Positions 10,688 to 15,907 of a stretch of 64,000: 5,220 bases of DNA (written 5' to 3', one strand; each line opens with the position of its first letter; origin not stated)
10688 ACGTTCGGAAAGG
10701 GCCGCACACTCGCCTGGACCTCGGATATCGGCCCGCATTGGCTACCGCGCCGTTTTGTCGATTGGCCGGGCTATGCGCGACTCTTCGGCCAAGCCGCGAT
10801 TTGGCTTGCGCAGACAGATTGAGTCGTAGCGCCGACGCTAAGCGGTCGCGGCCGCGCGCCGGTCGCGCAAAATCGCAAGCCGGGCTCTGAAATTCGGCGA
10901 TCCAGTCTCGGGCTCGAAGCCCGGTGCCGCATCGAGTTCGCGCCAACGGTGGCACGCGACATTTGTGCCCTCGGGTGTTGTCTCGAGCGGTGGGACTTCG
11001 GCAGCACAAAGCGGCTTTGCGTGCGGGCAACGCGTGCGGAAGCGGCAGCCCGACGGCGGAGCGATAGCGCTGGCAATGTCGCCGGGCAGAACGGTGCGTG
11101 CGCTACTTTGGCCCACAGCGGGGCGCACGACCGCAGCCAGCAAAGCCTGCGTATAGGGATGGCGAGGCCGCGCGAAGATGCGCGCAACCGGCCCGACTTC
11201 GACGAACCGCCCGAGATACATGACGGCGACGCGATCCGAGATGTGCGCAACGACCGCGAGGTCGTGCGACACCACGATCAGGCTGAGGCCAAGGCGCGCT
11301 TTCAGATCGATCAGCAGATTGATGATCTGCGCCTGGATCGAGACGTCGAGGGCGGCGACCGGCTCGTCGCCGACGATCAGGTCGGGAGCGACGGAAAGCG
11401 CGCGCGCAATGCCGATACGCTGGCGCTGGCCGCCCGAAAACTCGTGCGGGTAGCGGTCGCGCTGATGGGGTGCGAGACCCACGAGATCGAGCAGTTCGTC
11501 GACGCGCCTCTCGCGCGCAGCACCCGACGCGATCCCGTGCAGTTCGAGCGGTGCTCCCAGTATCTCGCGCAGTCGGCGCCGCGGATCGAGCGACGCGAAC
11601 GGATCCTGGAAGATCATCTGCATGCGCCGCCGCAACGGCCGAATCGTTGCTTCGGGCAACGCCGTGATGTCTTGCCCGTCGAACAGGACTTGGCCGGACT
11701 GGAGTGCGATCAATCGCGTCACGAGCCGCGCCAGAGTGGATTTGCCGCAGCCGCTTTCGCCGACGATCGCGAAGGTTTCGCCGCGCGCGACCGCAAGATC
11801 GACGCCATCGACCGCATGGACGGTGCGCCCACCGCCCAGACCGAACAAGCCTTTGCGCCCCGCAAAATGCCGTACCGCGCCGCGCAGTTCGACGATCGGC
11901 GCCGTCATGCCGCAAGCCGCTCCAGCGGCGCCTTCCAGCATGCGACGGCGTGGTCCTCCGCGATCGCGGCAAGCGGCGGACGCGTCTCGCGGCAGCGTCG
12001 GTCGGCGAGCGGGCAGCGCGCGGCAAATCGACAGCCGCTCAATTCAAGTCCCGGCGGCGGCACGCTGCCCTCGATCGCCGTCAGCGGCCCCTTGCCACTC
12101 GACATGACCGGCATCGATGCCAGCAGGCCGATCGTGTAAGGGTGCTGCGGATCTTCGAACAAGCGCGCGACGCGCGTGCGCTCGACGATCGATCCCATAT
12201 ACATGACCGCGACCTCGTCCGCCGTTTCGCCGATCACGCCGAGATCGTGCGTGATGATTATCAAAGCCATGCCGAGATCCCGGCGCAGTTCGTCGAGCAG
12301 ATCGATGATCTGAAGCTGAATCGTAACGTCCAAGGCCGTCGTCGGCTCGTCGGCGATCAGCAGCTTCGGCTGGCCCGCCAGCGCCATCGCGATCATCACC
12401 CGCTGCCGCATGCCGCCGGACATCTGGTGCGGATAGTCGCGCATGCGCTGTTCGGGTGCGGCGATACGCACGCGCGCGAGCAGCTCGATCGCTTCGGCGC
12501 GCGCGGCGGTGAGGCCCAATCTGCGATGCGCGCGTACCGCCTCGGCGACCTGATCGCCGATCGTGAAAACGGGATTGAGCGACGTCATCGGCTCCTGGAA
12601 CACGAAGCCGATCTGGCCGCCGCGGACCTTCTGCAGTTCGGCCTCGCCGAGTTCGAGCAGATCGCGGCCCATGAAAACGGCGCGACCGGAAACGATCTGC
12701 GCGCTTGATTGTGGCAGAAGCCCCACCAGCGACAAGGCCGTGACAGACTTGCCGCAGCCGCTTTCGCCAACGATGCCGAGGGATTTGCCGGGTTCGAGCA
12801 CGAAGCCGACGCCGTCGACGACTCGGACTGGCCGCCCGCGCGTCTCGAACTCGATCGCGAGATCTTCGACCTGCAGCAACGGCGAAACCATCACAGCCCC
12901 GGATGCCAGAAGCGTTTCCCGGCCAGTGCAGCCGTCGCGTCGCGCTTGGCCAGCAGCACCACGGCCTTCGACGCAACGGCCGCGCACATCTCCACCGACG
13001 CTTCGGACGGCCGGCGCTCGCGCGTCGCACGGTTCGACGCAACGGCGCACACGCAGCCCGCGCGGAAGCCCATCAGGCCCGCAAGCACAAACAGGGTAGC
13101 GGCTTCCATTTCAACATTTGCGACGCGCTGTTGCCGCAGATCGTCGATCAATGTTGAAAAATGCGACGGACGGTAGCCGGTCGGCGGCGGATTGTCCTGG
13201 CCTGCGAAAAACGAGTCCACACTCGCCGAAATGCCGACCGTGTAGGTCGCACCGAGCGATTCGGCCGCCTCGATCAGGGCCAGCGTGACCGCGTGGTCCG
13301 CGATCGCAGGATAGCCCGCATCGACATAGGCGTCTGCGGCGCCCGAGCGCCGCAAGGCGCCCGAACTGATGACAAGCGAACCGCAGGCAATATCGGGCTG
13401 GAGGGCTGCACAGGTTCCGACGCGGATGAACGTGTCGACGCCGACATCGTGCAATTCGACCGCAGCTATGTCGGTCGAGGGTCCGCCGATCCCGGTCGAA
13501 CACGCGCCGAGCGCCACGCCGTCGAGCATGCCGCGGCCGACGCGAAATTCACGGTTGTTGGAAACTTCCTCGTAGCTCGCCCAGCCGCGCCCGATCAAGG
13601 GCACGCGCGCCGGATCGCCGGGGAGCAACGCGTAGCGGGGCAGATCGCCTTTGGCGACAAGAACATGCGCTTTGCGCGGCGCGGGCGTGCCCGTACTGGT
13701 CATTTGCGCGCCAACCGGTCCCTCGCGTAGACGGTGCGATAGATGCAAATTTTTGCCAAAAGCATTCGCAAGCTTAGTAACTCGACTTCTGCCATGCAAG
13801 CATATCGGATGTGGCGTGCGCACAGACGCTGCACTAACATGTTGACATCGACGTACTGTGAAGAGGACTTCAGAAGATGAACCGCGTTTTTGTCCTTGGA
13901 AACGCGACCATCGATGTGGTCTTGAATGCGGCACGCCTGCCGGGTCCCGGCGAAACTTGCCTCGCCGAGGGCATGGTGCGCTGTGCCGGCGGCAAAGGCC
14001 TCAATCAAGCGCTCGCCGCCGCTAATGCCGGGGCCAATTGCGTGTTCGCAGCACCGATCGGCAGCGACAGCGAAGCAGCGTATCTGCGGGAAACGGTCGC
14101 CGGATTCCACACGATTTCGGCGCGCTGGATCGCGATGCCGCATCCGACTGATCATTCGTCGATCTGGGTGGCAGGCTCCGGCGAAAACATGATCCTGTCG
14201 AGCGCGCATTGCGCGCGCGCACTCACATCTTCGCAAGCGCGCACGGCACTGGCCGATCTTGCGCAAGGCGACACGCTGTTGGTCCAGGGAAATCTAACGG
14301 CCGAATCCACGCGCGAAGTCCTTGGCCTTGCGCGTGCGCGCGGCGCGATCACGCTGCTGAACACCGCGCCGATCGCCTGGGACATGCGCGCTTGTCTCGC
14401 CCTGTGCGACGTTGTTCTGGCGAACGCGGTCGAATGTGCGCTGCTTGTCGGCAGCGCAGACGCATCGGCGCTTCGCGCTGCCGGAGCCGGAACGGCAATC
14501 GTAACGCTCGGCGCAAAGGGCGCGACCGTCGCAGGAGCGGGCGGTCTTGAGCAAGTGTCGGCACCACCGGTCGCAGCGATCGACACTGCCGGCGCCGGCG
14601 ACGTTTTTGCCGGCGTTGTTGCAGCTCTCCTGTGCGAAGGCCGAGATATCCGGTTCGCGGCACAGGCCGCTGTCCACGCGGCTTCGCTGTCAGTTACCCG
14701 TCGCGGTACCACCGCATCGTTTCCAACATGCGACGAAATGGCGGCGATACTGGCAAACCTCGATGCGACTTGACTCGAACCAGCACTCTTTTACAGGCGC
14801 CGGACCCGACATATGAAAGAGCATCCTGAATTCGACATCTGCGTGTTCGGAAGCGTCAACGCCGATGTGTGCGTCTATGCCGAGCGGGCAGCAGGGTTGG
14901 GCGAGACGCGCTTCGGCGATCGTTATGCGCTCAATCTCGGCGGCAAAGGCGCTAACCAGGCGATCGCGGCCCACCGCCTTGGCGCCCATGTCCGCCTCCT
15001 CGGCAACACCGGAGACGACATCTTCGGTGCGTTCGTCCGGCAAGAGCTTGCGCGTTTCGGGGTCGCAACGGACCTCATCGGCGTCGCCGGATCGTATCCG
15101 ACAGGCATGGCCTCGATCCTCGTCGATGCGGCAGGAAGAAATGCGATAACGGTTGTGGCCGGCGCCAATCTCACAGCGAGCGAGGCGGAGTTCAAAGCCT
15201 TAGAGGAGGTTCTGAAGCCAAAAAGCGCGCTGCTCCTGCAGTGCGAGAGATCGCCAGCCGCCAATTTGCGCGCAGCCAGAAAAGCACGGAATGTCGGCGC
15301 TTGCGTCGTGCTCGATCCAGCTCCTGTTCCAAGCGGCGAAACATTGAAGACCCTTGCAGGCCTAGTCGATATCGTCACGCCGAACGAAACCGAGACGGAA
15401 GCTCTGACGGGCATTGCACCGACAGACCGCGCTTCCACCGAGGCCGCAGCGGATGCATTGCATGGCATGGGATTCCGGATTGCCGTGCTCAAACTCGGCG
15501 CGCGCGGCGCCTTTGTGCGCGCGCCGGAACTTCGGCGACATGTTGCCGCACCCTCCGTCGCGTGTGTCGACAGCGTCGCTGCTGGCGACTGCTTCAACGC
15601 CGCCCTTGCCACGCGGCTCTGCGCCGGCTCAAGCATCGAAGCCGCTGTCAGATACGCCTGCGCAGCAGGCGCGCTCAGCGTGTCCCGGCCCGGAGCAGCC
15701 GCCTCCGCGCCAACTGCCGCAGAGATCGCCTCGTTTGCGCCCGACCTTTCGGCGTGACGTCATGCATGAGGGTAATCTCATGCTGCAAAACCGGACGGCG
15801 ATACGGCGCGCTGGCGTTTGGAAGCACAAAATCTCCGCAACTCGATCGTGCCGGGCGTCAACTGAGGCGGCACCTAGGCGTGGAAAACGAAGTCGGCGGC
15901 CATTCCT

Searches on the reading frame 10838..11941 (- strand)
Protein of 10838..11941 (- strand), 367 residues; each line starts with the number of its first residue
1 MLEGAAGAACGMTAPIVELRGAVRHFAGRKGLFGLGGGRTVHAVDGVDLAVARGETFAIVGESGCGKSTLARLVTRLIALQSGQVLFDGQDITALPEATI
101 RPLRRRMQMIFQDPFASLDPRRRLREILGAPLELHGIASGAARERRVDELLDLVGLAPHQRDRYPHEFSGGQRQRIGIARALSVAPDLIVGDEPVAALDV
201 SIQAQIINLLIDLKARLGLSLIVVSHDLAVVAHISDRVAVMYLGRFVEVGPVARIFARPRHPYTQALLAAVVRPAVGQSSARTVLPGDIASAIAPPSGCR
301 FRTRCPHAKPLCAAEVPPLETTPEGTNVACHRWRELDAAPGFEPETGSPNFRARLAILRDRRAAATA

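Call 11: search_protein_families(library=pfam, proteins=[window:10838-11941:-], max_evalue=0.001)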
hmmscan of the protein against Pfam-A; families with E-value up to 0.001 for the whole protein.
window:10838-11941:- (367 aa): 4 families
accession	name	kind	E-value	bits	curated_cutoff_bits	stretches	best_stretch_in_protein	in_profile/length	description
PF00005.33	ABC_tran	-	7.3e-32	111.3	25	1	45-196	2-137/137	ABC transporter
PF08352.17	oligo_HPY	-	2.5e-17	63.4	27.1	1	247-312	1-65/65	Oligopeptide/dipeptide transporter, C-terminal region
PF13304.12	AAA_21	-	4.2e-07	30.8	27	1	159-231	229-303/304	AAA domain, putative AbiEii toxin, Type IV TA system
PF13191.12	AAA_16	-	3.2e-05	24.9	32.6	1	53-159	21-129/167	AAA ATPase domain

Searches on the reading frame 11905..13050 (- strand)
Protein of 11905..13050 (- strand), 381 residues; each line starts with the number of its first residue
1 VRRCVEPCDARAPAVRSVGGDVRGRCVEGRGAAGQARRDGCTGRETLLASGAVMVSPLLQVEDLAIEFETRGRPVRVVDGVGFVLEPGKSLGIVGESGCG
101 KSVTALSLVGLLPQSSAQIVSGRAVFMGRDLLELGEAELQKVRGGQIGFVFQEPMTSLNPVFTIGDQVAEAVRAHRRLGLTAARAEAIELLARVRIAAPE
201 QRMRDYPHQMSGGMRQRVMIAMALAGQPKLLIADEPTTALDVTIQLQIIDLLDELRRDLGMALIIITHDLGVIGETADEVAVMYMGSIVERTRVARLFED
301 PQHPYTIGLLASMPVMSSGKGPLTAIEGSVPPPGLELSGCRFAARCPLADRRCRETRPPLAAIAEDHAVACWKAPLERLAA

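Call 11: search_protein_families(library=pfam, proteins=[window:11905-13050:-], max_evalue=0.001)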
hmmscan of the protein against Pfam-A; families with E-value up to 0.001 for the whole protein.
window:11905-13050:- (381 aa): 4 families
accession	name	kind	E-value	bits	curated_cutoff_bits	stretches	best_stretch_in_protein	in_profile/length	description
PF00005.33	ABC_tran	-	3.3e-27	96.2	25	1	79-238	2-137/137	ABC transporter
PF08352.17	oligo_HPY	-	6.7e-17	62.1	27.1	1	289-353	1-65/65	Oligopeptide/dipeptide transporter, C-terminal region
PF02463.25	SMC_N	-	0.0002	21.3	40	1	92-285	28-213/220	RecF/RecN/SMC N terminal domain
PF13304.12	AAA_21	-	0.00024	21.7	27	1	206-273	234-303/304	AAA domain, putative AbiEii toxin, Type IV TA system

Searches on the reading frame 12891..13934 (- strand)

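Call 11: search_protein_families(library=pfam, proteins=[window:12891-13934:-], max_evalue=0.001)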
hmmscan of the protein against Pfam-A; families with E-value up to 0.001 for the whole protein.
window:12891-13934:- (347 aa): 1 family
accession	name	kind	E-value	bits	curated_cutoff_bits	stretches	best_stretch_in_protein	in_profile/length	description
PF01048.26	PNP_UDP_1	-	9.3e-34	117.3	25.1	1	100-324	1-224/233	Phosphorylase superfamily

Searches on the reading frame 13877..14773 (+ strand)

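Call 11: search_protein_families(library=pfam, proteins=[window:13877-14773:+], max_evalue=0.001)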
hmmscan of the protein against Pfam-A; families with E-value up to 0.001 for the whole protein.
window:13877-14773:+ (298 aa): 1 family
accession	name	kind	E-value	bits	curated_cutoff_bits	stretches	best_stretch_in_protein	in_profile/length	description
PF00294.29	PfkB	-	9.4e-39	134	25.8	1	1-285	1-302/302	pfkB family carbohydrate kinase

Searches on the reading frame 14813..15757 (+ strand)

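Call 11: search_protein_families(library=pfam, proteins=[window:14813-15757:+], max_evalue=0.001)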
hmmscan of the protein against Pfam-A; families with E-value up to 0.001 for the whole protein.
window:14813-15757:+ (314 aa): 2 families
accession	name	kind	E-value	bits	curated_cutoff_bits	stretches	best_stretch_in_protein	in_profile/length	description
PF00294.29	PfkB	-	3.9e-55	187.7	25.8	1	8-301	3-301/302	pfkB family carbohydrate kinase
PF08543.17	Phos_pyr_kin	-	2.2e-09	37.5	27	1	178-282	112-224/246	Phosphomethylpyrimidine kinase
